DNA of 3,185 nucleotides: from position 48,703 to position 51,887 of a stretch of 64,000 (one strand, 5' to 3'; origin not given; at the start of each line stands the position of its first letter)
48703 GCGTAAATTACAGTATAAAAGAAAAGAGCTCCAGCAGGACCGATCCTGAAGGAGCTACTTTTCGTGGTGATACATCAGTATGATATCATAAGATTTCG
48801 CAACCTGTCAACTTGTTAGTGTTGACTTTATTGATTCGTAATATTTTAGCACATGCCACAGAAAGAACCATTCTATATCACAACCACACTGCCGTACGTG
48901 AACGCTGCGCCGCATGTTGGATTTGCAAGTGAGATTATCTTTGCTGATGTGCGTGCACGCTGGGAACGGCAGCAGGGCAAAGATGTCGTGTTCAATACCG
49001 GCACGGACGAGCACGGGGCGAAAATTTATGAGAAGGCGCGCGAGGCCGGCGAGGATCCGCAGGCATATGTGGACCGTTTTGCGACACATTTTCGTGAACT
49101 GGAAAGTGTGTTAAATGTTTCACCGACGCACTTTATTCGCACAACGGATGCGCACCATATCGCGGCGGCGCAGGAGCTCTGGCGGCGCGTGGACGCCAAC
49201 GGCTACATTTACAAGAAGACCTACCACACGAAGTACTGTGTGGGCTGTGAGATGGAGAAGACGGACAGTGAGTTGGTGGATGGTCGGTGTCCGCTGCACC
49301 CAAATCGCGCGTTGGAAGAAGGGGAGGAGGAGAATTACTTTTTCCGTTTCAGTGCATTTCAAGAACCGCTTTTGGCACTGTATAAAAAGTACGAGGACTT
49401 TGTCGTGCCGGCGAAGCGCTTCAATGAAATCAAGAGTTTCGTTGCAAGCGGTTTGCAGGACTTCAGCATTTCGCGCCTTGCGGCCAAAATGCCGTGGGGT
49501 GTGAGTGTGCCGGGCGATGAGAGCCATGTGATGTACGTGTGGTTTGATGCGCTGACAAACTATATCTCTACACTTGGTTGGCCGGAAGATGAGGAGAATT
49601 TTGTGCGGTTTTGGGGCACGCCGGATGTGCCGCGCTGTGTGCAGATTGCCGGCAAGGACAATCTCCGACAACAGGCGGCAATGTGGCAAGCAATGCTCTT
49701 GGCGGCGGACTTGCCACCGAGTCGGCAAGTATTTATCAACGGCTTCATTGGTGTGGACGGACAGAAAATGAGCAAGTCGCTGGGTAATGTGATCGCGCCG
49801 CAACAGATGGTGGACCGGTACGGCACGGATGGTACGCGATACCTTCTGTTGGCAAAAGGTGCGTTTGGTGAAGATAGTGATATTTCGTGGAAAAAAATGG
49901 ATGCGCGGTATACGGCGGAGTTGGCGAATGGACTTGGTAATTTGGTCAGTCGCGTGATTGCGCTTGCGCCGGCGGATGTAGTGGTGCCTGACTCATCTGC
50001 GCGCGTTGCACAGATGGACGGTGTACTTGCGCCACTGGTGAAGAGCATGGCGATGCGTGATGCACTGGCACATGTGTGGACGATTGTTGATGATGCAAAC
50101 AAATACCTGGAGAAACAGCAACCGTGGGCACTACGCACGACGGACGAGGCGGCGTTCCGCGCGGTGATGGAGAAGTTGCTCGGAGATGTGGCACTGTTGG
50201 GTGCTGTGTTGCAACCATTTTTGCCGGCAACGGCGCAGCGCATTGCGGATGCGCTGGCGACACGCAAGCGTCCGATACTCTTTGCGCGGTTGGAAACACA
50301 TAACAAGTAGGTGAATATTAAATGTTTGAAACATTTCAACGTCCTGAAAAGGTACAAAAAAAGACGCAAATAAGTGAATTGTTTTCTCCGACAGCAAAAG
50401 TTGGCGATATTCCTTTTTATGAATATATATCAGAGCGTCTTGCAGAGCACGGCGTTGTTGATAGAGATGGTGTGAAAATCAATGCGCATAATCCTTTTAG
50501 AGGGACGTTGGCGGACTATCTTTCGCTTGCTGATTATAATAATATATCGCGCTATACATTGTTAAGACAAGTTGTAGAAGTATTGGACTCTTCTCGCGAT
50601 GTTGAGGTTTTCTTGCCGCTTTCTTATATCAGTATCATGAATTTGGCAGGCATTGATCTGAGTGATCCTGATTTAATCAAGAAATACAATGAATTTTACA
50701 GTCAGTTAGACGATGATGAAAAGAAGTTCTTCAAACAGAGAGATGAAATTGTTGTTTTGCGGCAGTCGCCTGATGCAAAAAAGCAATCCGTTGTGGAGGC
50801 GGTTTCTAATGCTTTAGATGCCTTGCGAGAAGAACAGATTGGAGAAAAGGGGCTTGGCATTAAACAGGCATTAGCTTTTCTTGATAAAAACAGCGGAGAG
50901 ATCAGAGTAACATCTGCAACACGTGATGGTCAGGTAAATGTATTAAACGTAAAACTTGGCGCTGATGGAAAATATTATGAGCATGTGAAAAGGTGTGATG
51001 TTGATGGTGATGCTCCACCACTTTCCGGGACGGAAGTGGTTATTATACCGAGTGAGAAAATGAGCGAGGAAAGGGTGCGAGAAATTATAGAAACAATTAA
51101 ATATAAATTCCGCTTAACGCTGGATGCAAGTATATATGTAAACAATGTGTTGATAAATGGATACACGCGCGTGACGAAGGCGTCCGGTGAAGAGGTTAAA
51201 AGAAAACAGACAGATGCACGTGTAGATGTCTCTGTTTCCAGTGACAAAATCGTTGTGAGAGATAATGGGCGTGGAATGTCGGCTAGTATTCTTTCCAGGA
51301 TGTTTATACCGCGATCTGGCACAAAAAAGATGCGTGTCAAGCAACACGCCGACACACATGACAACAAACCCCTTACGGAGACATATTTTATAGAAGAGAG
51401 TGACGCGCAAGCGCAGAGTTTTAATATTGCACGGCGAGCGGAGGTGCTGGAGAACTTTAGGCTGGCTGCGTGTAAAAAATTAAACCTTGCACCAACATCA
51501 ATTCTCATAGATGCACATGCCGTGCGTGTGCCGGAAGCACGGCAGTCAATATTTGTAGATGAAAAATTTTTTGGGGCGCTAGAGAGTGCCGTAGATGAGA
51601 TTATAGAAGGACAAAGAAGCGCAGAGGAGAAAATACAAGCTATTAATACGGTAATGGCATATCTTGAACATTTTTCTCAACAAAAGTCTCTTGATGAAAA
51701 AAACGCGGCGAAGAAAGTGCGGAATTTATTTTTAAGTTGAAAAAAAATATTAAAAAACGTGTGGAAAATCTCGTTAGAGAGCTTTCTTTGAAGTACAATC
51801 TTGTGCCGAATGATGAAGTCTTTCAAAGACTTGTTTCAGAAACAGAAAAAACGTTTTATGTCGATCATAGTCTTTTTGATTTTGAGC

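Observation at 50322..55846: AT-rich island between metG and an MraY/WecA-family gene: a ~1370-aa repeat + Hsp90/MORC-like GHKL ATPase + HExxH protein, split by two homopolymer frameshifts, preceded by a second degenerate-GHKL protein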

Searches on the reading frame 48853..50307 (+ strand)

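Call 7: search_protein_families(library=pfam, max_evalue=1, proteins=[window:48853-50307:+])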
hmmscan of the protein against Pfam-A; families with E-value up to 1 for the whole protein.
window:48853-50307:+ (485 aa): 5 families
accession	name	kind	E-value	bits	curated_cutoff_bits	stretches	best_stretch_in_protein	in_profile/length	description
PF09334.17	tRNA-synt_1g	-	4.9e-94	315.7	20.1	2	158-368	180-390/391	tRNA synthetases class I (M)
PF00133.28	tRNA-synt_1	-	7.8e-31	107.7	22.7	3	224-342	296-411/414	tRNA synthetases class I (I, L, M and V)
PF01406.26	tRNA-synt_1e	-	1.2e-16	61.4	27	2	16-126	19-128/301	tRNA synthetases class I (C) catalytic domain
PF19303.5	Anticodon_3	-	3.8e-08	33.8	23.5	1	396-472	29-105/152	Anticodon binding domain of methionyl tRNA ligase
PF01921.24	tRNA-synt_1f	-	0.014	14.8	27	1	297-334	273-311/360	tRNA synthetases class I (K)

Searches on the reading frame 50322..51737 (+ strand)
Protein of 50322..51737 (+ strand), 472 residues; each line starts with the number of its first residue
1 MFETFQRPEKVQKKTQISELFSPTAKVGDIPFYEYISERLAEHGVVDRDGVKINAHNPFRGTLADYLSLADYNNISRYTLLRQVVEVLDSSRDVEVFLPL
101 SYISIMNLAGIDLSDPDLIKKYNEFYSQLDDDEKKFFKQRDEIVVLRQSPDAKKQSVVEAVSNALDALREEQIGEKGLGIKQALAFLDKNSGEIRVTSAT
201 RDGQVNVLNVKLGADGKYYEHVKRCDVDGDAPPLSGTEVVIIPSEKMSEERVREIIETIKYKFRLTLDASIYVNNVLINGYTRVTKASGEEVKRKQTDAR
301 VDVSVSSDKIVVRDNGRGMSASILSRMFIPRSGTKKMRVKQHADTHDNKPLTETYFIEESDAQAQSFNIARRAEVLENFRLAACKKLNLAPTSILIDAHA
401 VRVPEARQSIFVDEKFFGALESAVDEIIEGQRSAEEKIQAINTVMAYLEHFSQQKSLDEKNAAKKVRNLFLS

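Call 7: search_protein_families(library=pfam, max_evalue=1, proteins=[window:50322-51737:+])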
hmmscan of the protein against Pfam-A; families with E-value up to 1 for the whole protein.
window:50322-51737:+ (472 aa): 2 families
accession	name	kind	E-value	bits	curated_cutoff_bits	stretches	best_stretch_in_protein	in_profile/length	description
PF02518.31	HATPase_c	-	0.00087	20.1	26.4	1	297-333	23-63/111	Histidine kinase-, DNA gyrase B-, and HSP90-like ATPase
PF13589.12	HATPase_c_3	-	0.017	15.6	25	0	306-328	27-54/137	Histidine kinase-, DNA gyrase B-, and HSP90-like ATPase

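Call 8: search_protein_families(library=ncbifam, max_evalue=1, proteins=[window:50322-51737:+])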
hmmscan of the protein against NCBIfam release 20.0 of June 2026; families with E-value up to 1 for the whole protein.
window:50322-51737:+ (472 aa): 2 families
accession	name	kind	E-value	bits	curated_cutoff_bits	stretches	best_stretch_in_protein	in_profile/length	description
NF047352.1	P_loop_sacsin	domain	0.057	13.9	50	0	167-186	54-73/80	sacsin N-terminal ATP-binding-like domain-containing protein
NF010507.0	PRK13922.10-6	equivalog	0.15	11.7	219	1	118-170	36-90/252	rod shape-determining protein MreC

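Call 9: search_protein_families(library=padloc, max_evalue=1, proteins=[window:50322-51737:+])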
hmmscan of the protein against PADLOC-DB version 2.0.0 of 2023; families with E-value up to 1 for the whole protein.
window:50322-51737:+ (472 aa): 0 families

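Call 114: list_cluster_members(proteins=[P0001, P0002, P0004, window:50322-51737:+])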
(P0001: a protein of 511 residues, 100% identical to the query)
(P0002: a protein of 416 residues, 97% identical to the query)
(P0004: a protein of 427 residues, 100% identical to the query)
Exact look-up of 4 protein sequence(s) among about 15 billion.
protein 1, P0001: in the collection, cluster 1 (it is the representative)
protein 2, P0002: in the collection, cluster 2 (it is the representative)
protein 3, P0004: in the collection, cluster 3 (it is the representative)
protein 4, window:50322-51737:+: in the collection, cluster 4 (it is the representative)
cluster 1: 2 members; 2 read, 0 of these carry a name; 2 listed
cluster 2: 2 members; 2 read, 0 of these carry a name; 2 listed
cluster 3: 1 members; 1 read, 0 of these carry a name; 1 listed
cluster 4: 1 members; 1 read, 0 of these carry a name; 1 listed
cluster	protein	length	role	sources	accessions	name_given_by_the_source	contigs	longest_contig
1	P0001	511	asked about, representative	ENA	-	-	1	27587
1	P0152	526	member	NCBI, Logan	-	-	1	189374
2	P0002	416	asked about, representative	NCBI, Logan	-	-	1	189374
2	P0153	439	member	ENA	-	-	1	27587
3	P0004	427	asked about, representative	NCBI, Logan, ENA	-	-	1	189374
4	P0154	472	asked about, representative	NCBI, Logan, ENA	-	-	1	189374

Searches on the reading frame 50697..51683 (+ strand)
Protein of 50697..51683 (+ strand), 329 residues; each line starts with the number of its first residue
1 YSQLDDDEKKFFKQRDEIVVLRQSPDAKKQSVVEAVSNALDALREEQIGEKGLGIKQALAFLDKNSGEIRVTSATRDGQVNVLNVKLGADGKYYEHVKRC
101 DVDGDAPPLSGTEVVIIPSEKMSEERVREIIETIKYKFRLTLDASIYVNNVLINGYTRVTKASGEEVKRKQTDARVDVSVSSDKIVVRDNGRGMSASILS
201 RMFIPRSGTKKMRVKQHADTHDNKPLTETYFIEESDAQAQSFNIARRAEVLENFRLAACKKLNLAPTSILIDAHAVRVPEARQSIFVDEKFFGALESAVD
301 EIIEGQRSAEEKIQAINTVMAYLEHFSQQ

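Call 82: search_solved_structures(query=A6, max_evalue=10, show_alignments=3)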
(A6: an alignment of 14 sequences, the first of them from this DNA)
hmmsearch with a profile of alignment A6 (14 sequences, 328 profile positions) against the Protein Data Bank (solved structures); distinct sequences matched with E-value up to 10: 161 (the best 60 are shown).
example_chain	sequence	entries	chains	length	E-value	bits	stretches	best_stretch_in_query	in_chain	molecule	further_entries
7u4c_A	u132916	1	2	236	3.1e-11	46.1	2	159-220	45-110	Chaperone protein HtpG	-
6d14_A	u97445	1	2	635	4.8e-10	42.2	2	41-169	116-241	TNF receptor-associated protein 1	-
4ivg_A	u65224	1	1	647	5e-10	42.2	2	41-169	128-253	TNF receptor-associated protein 1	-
4j0b_A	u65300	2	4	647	5e-10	42.1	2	41-169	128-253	TNF receptor-associated protein 1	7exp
5tvu_A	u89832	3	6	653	5.1e-10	42.1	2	41-169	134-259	TNF receptor-associated protein 1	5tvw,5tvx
2yga_A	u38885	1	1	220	5.5e-10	42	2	31-139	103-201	ATP-DEPENDENT MOLECULAR CHAPERONE HSP82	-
5tth_B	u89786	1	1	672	5.6e-10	42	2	41-169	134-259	C-terminal Spytag fusion of R417A zebrafish TNF receptor-associated protein 1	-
4ipe_A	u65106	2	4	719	6.8e-10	41.7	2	41-169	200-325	TNF receptor-associated protein 1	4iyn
5tth_A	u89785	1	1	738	7.1e-10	41.6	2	41-169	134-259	C-terminal SpyCatcher fusion of wildtype zebrafish TNF receptor-associated protein 1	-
7u8u_A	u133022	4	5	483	1.6e-09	40.5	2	40-167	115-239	Heat shock protein 75 kDa, mitochondrial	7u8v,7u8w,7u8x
5hph_A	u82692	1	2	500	1.8e-09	40.3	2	40-167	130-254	Heat shock protein 75 kDa, mitochondrial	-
4z1f_A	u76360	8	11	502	1.8e-09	40.3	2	40-167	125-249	Heat shock protein 75 kDa, mitochondrial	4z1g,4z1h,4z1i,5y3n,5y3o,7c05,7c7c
7ulk_A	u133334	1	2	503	1.9e-09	40.3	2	40-167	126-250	Heat shock protein 75 kDa, mitochondrial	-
4x9l_A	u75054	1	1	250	1.9e-09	40.2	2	34-138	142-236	Heat shock protein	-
1am1_A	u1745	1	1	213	2.7e-09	39.8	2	31-139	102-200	HEAT SHOCK PROTEIN 90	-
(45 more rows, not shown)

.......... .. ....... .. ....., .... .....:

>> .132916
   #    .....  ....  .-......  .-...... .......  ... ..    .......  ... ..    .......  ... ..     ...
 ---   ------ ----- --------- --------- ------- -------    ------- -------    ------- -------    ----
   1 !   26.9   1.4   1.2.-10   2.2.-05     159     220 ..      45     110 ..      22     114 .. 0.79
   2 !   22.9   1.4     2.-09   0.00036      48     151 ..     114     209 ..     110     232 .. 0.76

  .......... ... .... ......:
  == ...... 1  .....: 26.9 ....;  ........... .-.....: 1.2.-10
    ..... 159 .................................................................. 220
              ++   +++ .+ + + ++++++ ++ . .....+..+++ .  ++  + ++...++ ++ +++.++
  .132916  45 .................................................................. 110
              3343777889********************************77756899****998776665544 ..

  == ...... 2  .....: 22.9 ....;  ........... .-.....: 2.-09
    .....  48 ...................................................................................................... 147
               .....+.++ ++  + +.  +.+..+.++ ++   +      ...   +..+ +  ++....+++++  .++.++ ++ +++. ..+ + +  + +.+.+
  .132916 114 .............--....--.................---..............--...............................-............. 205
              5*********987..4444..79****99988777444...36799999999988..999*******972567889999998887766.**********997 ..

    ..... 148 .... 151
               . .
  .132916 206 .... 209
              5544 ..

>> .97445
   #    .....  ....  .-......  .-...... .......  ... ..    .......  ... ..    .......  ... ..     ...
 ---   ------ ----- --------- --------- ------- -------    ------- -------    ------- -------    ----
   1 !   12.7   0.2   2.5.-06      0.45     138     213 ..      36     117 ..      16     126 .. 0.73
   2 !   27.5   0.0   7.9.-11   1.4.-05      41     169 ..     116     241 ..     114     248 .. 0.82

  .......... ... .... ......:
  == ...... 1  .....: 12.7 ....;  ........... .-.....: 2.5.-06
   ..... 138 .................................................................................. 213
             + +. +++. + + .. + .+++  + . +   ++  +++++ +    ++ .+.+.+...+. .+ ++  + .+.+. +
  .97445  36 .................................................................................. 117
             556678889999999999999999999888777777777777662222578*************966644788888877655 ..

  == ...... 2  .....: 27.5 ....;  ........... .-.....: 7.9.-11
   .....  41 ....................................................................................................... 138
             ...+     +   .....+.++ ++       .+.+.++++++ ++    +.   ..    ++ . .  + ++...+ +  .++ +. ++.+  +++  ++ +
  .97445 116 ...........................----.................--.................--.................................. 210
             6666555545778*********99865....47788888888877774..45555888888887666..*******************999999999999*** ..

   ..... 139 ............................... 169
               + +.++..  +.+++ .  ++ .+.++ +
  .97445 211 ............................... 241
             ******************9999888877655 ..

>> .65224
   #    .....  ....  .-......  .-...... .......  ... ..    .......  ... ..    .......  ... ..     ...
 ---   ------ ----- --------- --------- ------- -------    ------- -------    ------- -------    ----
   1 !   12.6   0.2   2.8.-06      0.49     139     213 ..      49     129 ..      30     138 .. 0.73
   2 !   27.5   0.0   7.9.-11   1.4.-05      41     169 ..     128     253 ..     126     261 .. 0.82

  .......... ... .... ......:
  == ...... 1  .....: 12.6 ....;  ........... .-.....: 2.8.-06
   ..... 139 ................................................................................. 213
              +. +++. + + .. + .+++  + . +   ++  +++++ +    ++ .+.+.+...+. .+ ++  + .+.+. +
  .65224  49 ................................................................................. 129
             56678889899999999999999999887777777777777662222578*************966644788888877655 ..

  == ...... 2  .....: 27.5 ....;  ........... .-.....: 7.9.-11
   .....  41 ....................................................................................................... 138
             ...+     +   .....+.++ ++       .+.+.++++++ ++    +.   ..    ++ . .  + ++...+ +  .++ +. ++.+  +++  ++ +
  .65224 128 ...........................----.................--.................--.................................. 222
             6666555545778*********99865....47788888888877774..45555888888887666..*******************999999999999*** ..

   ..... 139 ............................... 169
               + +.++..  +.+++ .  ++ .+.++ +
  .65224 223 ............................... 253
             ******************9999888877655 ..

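Call 83: search_protein_families(library=pfam, alignment_id=A6, max_evalue=0.01)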
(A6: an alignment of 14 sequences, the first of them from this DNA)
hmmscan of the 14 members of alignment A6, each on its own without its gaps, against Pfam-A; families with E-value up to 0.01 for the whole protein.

A. member 1, seq(329 aa): 2 families
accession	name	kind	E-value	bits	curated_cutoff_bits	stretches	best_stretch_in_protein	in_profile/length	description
PF02518.31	HATPase_c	-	0.00038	21.3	26.4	0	171-208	22-63/111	Histidine kinase-, DNA gyrase B-, and HSP90-like ATPase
PF13589.12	HATPase_c_3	-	0.009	16.5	25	0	181-203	27-54/137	Histidine kinase-, DNA gyrase B-, and HSP90-like ATPase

B. families by the number of members that match (of 14 scanned): 2 families
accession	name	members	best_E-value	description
PF02518.31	HATPase_c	5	1.5e-05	Histidine kinase-, DNA gyrase B-, and HSP90-like ATPase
PF13589.12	HATPase_c_3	4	0.0015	Histidine kinase-, DNA gyrase B-, and HSP90-like ATPase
